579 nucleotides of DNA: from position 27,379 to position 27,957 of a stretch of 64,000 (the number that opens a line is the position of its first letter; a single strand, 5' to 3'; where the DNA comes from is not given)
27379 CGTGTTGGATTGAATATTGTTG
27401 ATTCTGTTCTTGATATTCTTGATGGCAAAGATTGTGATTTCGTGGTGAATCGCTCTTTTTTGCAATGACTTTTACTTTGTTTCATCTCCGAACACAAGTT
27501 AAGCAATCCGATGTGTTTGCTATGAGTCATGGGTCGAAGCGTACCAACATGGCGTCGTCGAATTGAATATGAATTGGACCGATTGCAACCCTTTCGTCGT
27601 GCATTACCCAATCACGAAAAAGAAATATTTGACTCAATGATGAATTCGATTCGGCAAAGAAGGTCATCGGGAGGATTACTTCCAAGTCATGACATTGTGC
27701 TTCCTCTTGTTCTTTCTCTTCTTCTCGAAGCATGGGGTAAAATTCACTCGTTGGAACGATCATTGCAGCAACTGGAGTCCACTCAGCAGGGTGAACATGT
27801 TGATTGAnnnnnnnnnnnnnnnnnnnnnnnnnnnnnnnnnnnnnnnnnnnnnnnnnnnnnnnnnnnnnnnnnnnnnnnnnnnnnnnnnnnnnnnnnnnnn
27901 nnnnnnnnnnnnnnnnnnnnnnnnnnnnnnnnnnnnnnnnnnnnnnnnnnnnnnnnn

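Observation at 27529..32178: Damage-tolerance gene cluster: divergent PolB, RadB-like pseudo-ATPase and DinB, a possible archaeal counterpart of the bacterial ImuA-ImuB-DnaE2 mutasome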

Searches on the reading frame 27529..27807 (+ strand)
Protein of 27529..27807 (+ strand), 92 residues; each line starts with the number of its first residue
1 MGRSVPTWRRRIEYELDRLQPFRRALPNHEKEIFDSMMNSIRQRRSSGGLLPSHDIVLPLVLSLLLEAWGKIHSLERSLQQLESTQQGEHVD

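Call 3: search_protein_families(library=pfam, proteins=[window:27529-27807:+], max_evalue=1)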
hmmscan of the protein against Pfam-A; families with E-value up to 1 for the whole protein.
window:27529-27807:+ (92 aa): 0 families

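Call 4: search_protein_families(library=ncbifam, proteins=[window:27529-27807:+], max_evalue=1)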
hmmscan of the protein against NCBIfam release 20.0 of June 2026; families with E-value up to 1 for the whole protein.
window:27529-27807:+ (92 aa): 0 families

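Call 44: find_homologous_proteins(query=A1, max_evalue=0.001)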
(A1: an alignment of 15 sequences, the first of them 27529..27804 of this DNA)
Query A1 (15 sequences) (92 aa, profile of the alignment): 424 proteins with E <= 0.001 among 1609 candidates; the best 120 are listed.
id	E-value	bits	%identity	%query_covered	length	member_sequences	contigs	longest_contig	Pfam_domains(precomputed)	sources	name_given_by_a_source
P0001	3.7e-50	186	37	89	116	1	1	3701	PF26485.1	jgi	-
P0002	1.2e-38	149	50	89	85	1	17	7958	PF26485.1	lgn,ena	-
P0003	7.5e-38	146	49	89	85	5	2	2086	PF26485.1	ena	-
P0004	7.8e-38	146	50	89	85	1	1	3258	PF26485.1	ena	-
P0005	9.2e-38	146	50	89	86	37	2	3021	PF26485.1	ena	-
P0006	1.2e-37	146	49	89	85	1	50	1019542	PF26485.1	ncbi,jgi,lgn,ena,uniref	ncbi:hypothetical protein [Candidatus Poseidonia alphae]|uniref:hypothetical protein n=1 Tax=Candida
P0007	1.7e-37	145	49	84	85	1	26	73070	PF26485.1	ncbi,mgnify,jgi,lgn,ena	mgnify:FL=1|jgi:hypothetical protein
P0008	1.8e-37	145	49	89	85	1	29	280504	PF26485.1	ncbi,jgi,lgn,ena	-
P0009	1.9e-37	145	50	89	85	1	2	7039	PF26485.1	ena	-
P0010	2.0e-37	145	48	93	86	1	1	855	PF26485.1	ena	-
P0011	2.6e-37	145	48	84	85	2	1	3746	PF26485.1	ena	-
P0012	2.8e-37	144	49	91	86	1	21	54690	PF26485.1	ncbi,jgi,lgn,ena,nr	ncbi:MAG: hypothetical protein CMB55_04010 [Euryarchaeota archaeon]|nr:hypothetical protein [Euryarc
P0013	2.9e-37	144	49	89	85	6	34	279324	PF26485.1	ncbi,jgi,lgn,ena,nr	ncbi:hypothetical protein N9M83_06710 [Candidatus Poseidonia alphae]|jgi:hypothetical protein|nr:hyp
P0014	3.6e-37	144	50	89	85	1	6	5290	PF26485.1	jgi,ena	jgi:hypothetical protein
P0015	3.6e-37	144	47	90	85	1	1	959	PF26485.1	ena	-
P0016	3.7e-37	144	49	84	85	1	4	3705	PF26485.1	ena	-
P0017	3.8e-37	144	47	90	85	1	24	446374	PF26485.1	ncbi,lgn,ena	-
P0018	4.5e-37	144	49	91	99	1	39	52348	PF26485.1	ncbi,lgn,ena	-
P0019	4.5e-37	144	49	91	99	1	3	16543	PF26485.1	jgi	-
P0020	5.0e-37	144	49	91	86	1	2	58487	PF26485.1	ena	-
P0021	6.2e-37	143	46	90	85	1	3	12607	PF26485.1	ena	-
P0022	6.3e-37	143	48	89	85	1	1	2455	PF26485.1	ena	-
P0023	8.3e-37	143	49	91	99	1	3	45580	PF26485.1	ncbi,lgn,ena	-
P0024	8.3e-37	143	49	91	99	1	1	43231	PF26485.1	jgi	-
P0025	9.8e-37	143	49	91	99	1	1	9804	PF26485.1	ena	-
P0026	1.0e-36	143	55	89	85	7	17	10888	PF26485.1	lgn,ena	-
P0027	1.1e-36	143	49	91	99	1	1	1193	PF26485.1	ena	-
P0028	1.1e-36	143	48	93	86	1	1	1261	PF26485.1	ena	-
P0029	1.1e-36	142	51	89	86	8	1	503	PF26485.1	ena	-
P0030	1.2e-36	142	47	93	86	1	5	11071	PF26485.1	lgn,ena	-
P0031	1.2e-36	142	48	93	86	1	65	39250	PF26485.1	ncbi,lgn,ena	-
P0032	1.2e-36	142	49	93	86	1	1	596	PF26485.1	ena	-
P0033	1.2e-36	142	47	93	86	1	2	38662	PF26485.1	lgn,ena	-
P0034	1.2e-36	142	49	91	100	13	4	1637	PF26485.1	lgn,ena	-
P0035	1.3e-36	142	49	84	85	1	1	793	PF26485.1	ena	-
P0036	1.3e-36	142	48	93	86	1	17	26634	PF26485.1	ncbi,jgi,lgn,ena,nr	ncbi:MAG: hypothetical protein MK197_00865 [Candidatus Poseidoniaceae archaeon]|jgi:hypothetical pro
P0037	1.3e-36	142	51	100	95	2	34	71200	PF26485.1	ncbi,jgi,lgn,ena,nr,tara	ncbi:MAG TPA: hypothetical protein HA356_01275 [Candidatus Poseidoniaceae archaeon]|nr:MAG TPA: hypo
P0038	1.3e-36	142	48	93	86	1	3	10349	PF26485.1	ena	-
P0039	1.4e-36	142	48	93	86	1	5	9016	PF26485.1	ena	-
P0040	1.4e-36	142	47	90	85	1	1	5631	PF26485.1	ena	-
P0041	1.4e-36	142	48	90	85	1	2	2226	PF26485.1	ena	-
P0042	1.4e-36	142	49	89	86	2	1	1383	PF26485.1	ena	-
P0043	1.4e-36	142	55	89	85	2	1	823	PF26485.1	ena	-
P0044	1.4e-36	142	51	88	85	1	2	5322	PF26485.1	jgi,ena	jgi:hypothetical protein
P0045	1.5e-36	142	47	93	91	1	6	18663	PF26485.1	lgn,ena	-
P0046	1.5e-36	142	48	93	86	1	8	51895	PF26485.1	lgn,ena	-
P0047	1.6e-36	142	47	93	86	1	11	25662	PF26485.1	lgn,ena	-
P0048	1.7e-36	142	51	95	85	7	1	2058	PF26485.1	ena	-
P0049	1.7e-36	142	47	93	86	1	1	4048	PF26485.1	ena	-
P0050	1.7e-36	142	47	90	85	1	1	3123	PF26485.1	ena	-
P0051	1.9e-36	142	48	93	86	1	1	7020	PF26485.1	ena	-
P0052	1.9e-36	142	48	93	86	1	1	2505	PF26485.1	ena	-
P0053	1.9e-36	142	47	93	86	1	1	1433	PF26485.1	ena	-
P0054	2.0e-36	142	47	93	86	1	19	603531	PF26485.1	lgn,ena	-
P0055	2.0e-36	142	49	91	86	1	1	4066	PF26485.1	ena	-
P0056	2.0e-36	142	47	93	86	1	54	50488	PF26485.1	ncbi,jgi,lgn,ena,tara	tara:strand:+ start:112 stop:372 length:261 start_codon:yes stop_codon:yes gene_type:complete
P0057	2.1e-36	142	48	98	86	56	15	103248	PF26485.1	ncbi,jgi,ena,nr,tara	ncbi:MAG: hypothetical protein CMB57_03025 [Euryarchaeota archaeon]|nr:hypothetical protein [Euryarc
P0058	2.2e-36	142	47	93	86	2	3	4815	PF26485.1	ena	-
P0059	2.2e-36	142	48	93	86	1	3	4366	PF26485.1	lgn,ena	-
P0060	2.2e-36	142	48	93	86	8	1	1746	PF26485.1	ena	-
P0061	2.4e-36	141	47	93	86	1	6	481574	PF26485.1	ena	-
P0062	2.4e-36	141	47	93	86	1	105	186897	PF26485.1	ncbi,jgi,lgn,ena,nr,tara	ncbi:MAG: hypothetical protein CMB59_01550 [Euryarchaeota archaeon]|nr:hypothetical protein [Euryarc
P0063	2.5e-36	141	51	88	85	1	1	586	PF26485.1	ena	-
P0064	2.5e-36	141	47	93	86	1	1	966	PF26485.1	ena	-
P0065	2.5e-36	141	49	88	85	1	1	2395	PF26485.1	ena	-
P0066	2.6e-36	141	47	93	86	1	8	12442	PF26485.1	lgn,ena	-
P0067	2.7e-36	141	47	93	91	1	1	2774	PF26485.1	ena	-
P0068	2.7e-36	141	47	93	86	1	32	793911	PF26485.1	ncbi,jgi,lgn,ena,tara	jgi:hypothetical protein|tara:strand:- start:3289 stop:3549 length:261 start_codon:yes stop_codon:ye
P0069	2.8e-36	141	47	93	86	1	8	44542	PF26485.1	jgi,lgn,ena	-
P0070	2.8e-36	141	45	93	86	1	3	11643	PF26485.1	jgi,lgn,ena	-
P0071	3.0e-36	141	47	93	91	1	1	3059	PF26485.1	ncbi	-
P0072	3.3e-36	141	47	98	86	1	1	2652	PF26485.1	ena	-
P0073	3.4e-36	141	45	93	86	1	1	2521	PF26485.1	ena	-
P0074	3.4e-36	141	51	88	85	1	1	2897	PF26485.1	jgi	-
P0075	3.4e-36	141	47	93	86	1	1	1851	PF26485.1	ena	-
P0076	3.4e-36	141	47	93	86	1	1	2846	PF26485.1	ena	-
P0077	3.4e-36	141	47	98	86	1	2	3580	PF26485.1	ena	-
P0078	3.5e-36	141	45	93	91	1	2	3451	PF26485.1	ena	-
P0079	3.5e-36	141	47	93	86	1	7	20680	PF26485.1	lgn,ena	-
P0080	3.5e-36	141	48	91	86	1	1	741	PF26485.1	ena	-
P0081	3.5e-36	141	50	96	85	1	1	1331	PF26485.1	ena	-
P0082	3.7e-36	141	48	98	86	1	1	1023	PF26485.1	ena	-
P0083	3.7e-36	141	47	98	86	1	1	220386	PF26485.1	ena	-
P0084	3.7e-36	141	45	93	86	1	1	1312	PF26485.1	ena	-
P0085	3.8e-36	141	47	98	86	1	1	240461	PF26485.1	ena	-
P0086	3.8e-36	141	47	93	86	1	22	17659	PF26485.1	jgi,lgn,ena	-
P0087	3.8e-36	141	48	98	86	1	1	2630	PF26485.1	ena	-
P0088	3.9e-36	141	45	93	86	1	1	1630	PF26485.1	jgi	-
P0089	4.0e-36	141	51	88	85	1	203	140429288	PF26485.1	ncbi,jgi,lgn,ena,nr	ncbi:MAG: hypothetical protein HOI79_04585 [Euryarchaeota archaeon]|jgi:hypothetical protein|nr:hypo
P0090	4.0e-36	141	46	89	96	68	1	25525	PF26485.1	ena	-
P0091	4.0e-36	141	45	93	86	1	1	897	PF26485.1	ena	-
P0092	4.1e-36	141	47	93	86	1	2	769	PF26485.1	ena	-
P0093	4.1e-36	141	48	93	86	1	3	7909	PF26485.1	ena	-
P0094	4.2e-36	141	47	93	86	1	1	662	PF26485.1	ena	-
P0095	4.2e-36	141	45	93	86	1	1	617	PF26485.1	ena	-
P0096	4.4e-36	141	47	93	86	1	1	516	PF26485.1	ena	-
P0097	4.4e-36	141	48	93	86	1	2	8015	PF26485.1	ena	-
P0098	4.4e-36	141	48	93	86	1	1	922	PF26485.1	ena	-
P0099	4.5e-36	141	47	93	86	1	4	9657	PF26485.1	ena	-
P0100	4.5e-36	141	47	93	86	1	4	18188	PF26485.1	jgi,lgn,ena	-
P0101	4.5e-36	141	47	93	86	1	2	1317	PF26485.1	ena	-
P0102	4.5e-36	141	44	93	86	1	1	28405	PF26485.1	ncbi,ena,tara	tara:strand:- start:1087 stop:1347 length:261 start_codon:yes stop_codon:yes gene_type:complete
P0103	4.5e-36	141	47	93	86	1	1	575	PF26485.1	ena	-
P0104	4.5e-36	141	47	93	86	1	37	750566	PF26485.1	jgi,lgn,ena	-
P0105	4.5e-36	141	49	91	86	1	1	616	PF26485.1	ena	-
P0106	4.5e-36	141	48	93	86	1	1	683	PF26485.1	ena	-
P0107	4.5e-36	141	49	91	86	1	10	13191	PF26485.1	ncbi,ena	-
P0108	4.5e-36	141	47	98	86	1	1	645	PF26485.1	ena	-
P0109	4.6e-36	141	47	98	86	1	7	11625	PF26485.1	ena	-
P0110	4.7e-36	141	47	93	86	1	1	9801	PF26485.1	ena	-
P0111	4.7e-36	141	47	93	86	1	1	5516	PF26485.1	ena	-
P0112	4.7e-36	141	47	93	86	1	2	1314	PF26485.1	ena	-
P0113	4.8e-36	141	45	93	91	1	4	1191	PF26485.1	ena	-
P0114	5.0e-36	140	47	93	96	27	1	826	PF26485.1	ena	-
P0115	5.1e-36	140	48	93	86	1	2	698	PF26485.1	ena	-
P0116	5.1e-36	140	47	93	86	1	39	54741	PF26485.1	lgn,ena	-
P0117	5.1e-36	140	48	91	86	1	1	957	PF26485.1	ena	-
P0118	5.1e-36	140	51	100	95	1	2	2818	PF26485.1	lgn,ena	-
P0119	5.1e-36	140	47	93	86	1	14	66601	PF26485.1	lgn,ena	-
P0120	5.3e-36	140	47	98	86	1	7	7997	PF26485.1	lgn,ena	-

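Call 45: search_protein_families(library=pfam, proteins=[P0006, P0001, P0037, window:27529-27804:+], max_evalue=10)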
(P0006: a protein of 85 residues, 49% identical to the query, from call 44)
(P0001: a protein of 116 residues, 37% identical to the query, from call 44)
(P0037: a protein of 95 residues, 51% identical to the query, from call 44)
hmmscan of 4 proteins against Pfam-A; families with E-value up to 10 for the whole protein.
P0006 (85 aa): 0 families

P0001 (116 aa): 2 families
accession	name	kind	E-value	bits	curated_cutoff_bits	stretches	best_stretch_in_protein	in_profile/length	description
PF08798.16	CRISPR_assoc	-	0.046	14.3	25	1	5-53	65-115/223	CRISPR associated protein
PF13452.11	FAS1_DH_region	-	0.12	13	22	1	22-50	84-112/132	FAS1-like, dehydratase domain region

P0037 (95 aa): 1 family
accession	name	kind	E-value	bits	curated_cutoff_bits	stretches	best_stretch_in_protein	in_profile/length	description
PF22421.1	SYY_C-terminal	-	0.073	13.4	27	1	59-93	19-53/83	Tyrosine--tRNA ligase SYY-like C-terminal domain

window:27529-27804:+ (92 aa): 0 families

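Call 71: list_cluster_members(proteins=[L037:5733-6017:+, window:27529-27804:+, window:27797-30226:+, window:30206-30964:-, window:31087-32175:+])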
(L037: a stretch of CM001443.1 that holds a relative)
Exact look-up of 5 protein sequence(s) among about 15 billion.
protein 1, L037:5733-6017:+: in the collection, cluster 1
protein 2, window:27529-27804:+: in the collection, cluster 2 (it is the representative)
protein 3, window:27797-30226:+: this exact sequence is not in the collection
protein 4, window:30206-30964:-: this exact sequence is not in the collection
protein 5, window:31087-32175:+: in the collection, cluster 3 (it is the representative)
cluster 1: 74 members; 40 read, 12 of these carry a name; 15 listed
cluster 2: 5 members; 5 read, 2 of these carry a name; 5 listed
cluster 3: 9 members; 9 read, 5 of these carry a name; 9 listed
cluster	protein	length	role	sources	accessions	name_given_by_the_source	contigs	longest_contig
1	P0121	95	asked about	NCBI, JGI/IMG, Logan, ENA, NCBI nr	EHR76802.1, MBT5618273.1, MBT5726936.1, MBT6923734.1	hypothetical protein N9M40_01710 [Candidatus Poseidoniales archaeon] | hypothetical protein | MAG: hypothetical protein MG2_1214 [uncultured Candidatus Poseidoniales archaeon]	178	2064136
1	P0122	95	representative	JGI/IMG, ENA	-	hypothetical protein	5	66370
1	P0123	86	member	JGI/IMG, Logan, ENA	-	hypothetical protein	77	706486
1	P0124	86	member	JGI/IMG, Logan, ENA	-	hypothetical protein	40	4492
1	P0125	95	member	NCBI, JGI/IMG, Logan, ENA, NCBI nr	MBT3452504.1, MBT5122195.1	MAG: hypothetical protein HN444_04020 [Euryarchaeota archaeon] | hypothetical protein | hypothetical protein [Euryarchaeota archaeon]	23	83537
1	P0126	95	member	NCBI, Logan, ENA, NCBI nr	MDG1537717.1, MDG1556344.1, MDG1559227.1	MAG: hypothetical protein P8Q85_04095 [Candidatus Poseidoniaceae archaeon] | hypothetical protein [Candidatus Poseidoniaceae archaeon]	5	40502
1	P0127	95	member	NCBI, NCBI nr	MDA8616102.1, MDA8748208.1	hypothetical protein N9L27_04670 [Candidatus Poseidoniales archaeon] | hypothetical protein [Candidatus Poseidoniales archaeon]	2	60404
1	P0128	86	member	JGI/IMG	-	hypothetical protein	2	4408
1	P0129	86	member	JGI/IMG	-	hypothetical protein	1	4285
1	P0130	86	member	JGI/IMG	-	hypothetical protein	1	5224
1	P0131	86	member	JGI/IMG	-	hypothetical protein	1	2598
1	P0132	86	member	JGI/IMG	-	hypothetical protein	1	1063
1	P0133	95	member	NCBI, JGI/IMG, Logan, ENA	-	-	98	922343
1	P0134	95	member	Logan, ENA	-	-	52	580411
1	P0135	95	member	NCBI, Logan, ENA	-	-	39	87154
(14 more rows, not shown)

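Call 88: predict_structure(alignment_id=A3)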
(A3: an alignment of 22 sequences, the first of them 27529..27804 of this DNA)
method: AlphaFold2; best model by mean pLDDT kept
length: 92 residues; sequences in the alignment: 22
mean_pLDDT: 72.9   pTM: 0.45
mean pLDDT of the five models: 72.9, 70.1, 68.8, 68.2, 67.7
residues with pLDDT >= 90: 5; 70-90: 52; 50-70: 29; < 50: 6
segments of 3 or more residues with pLDDT < 50: 1-3
pLDDT, mean of each block of 10 residues (from residue 1): 58 81 87 83 61 55 77 89 71 46
secondary structure, 60 per line:
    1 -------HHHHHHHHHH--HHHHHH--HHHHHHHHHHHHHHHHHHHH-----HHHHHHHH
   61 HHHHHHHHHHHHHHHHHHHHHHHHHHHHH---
elements in order: H8-17 H20-25 H28-47 H53-89

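Call 91: fold_search(model_id=the predicted structure, library=pdb)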
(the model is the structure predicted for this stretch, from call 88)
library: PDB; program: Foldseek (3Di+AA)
matches with E <= 10: 1; with E <= 0.001: 0
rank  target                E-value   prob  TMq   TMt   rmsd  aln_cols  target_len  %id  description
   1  4g2r_B                8.2e+00  0.06  0.27  0.07   5.1        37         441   27  Crystal Structure of the carboxyltransferase subunit of ACC (AccD6) in complex with inhibitor haloxyfop from Mycobacte (released 2014-02-19)
